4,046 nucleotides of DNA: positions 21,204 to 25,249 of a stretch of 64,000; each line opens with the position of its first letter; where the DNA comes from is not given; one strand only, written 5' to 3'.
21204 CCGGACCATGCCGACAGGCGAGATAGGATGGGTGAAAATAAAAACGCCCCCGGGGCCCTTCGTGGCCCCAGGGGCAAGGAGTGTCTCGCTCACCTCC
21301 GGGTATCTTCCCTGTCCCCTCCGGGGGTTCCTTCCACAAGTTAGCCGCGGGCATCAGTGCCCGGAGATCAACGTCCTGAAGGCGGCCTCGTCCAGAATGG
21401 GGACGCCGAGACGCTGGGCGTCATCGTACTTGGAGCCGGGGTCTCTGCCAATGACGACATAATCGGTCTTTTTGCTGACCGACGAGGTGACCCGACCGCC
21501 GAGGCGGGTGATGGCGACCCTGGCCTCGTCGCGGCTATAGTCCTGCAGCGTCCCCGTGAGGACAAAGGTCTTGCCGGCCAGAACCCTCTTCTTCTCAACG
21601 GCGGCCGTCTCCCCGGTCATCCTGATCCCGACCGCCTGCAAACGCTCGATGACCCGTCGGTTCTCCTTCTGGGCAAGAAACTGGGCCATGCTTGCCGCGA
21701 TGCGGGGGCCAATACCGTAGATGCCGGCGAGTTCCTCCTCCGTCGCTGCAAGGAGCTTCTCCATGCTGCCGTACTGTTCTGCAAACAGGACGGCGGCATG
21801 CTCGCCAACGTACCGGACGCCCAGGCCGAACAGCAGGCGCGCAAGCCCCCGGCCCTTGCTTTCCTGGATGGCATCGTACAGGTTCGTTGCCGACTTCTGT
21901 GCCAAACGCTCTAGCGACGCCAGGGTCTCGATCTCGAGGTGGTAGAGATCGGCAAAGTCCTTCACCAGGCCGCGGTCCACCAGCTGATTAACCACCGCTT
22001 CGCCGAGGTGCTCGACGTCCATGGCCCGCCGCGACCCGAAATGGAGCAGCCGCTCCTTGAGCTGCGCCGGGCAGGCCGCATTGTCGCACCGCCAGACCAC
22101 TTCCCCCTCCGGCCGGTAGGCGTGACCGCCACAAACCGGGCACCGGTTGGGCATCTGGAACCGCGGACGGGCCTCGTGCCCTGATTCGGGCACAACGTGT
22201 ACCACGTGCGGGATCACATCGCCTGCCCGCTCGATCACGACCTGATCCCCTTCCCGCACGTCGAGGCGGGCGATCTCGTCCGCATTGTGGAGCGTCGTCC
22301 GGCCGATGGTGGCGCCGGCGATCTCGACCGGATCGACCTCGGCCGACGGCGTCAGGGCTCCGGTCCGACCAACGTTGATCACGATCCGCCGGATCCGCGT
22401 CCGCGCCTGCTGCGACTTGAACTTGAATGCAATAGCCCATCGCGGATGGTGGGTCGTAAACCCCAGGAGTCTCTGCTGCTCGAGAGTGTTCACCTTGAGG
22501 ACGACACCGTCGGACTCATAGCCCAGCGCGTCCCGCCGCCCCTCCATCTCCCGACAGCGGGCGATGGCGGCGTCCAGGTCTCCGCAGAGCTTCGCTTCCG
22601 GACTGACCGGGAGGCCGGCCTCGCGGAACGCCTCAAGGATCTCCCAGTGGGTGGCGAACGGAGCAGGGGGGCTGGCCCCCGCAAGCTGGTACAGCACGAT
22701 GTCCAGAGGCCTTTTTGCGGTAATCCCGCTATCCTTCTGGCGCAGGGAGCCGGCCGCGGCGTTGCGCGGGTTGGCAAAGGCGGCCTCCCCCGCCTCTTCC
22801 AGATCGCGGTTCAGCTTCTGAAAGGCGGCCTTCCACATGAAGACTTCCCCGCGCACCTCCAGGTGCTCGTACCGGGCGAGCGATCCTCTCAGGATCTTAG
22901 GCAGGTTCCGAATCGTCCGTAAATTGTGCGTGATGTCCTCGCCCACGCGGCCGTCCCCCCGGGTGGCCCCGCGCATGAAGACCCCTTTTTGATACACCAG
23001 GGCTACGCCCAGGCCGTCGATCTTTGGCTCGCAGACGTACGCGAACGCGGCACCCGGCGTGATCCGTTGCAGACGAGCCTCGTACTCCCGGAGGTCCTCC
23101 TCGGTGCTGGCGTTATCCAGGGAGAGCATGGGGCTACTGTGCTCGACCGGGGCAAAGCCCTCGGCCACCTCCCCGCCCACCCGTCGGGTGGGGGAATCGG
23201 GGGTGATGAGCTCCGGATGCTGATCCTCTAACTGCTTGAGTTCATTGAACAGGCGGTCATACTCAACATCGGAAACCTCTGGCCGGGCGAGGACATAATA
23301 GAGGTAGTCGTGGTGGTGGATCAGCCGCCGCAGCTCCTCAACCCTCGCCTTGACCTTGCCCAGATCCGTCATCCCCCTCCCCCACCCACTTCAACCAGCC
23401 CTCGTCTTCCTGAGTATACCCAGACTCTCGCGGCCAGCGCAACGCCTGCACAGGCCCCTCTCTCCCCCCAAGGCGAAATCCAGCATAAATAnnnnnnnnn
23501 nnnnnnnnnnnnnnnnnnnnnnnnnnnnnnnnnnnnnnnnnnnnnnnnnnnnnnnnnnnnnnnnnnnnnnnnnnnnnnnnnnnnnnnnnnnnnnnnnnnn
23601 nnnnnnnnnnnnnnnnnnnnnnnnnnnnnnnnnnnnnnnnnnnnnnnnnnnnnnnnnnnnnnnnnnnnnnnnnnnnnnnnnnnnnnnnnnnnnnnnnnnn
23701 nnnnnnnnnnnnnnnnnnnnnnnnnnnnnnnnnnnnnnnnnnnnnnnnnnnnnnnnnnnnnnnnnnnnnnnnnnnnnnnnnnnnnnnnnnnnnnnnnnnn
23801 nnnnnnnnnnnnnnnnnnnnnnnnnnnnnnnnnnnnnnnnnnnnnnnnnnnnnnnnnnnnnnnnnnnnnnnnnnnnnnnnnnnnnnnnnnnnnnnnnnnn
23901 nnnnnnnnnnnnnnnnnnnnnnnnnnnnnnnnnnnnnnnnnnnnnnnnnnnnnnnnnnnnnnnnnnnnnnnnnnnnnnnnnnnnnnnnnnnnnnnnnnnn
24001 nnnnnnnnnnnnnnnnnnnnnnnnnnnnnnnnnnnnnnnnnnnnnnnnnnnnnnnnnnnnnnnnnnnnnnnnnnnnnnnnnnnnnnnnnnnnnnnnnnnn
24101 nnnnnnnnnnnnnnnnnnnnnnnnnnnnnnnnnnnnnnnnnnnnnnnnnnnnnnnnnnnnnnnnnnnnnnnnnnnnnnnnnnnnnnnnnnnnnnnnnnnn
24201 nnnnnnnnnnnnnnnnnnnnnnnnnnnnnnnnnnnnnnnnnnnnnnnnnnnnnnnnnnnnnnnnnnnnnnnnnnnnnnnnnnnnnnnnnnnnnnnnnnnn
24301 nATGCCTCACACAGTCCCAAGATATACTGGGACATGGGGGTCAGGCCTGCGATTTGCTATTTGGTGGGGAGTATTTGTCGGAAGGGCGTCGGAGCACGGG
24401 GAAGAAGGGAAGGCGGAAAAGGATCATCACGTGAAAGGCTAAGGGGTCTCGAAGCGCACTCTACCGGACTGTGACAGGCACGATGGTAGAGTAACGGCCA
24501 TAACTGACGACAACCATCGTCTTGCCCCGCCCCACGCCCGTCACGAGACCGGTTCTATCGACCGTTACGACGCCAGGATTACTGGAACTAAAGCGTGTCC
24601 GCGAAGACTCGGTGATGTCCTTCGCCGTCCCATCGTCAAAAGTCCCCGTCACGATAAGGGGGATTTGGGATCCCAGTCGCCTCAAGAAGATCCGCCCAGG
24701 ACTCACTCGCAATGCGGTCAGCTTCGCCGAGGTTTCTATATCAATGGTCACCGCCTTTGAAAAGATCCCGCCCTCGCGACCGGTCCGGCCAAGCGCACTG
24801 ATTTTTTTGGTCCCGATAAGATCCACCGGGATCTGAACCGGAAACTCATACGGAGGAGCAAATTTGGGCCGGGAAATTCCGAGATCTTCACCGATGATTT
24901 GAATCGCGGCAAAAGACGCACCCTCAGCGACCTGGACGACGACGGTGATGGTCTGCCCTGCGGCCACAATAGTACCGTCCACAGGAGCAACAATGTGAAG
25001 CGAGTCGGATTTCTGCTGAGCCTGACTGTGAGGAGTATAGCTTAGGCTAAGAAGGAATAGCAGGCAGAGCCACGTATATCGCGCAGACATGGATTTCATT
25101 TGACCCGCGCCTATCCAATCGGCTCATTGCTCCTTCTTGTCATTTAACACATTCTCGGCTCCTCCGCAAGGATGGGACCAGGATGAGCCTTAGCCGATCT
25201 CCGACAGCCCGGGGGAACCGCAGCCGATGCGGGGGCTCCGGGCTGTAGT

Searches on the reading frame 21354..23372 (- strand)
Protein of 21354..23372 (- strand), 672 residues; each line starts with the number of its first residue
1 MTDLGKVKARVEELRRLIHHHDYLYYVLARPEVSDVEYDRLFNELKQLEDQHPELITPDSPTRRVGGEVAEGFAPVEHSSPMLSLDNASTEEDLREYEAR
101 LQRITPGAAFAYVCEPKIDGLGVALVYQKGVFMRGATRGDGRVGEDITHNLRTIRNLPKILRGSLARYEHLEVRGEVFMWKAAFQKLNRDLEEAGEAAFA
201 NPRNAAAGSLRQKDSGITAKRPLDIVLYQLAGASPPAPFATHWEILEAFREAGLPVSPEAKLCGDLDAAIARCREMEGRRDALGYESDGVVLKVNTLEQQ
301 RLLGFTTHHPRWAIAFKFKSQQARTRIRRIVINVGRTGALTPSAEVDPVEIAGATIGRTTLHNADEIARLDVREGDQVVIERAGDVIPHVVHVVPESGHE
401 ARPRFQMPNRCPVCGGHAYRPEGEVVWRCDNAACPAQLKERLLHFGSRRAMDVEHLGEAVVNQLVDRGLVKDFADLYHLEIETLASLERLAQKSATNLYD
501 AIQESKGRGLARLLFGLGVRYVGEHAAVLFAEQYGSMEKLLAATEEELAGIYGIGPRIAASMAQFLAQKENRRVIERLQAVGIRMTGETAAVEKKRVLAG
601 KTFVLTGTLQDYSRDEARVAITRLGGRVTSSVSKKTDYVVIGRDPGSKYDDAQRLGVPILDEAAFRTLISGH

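Call 59: search_protein_families(library=pfam, proteins=[window:21354-23372:-], max_evalue=0.00001)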
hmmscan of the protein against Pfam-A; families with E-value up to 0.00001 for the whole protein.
window:21354-23372:- (672 aa): 7 families
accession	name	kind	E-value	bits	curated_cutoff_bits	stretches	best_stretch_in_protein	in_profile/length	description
PF01653.23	DNA_ligase_aden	-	7.6e-91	304.6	27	1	72-320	3-252/253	NAD-dependent DNA ligase adenylation domain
PF03120.22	DNA_ligase_OB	-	7.8e-30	103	32.9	1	325-398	2-75/79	NAD-dependent DNA ligase OB-fold domain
PF12826.13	HHH_2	-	2.7e-21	75.9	27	1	512-575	1-64/64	Helix-hairpin-helix motif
PF00533.33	BRCT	-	3.2e-15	56.5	21.3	1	595-666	3-75/78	BRCA1 C Terminus (BRCT) domain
PF22745.1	Nlig-Ia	-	4.4e-10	40.5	27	1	8-57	3-52/92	DNA ligase-like, N-terminal NAD+-binding domain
PF03119.21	DNA_ligase_ZBD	-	8.7e-10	38.8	25.8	1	410-436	1-27/27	NAD-dependent DNA ligase C4 zinc finger domain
PF14520.12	HHH_5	-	1.6e-09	38.5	27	0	517-564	5-53/57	Helix-hairpin-helix domain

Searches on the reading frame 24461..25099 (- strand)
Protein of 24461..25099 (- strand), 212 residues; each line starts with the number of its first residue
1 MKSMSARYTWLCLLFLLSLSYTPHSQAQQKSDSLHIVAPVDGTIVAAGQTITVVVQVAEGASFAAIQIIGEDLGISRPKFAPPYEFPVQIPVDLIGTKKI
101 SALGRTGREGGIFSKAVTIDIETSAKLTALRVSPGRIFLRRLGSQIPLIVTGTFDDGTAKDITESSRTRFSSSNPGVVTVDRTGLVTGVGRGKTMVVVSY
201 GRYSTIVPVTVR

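Call 59: search_protein_families(library=pfam, proteins=[window:24461-25099:-], max_evalue=0.00001)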
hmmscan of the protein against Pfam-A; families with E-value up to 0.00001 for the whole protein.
window:24461-25099:- (212 aa): 1 family
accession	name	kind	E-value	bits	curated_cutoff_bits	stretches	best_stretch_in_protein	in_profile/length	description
PF02368.24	Big_2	-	2e-06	28.1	22.8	1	166-198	34-66/79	Bacterial Ig-like domain (group 2)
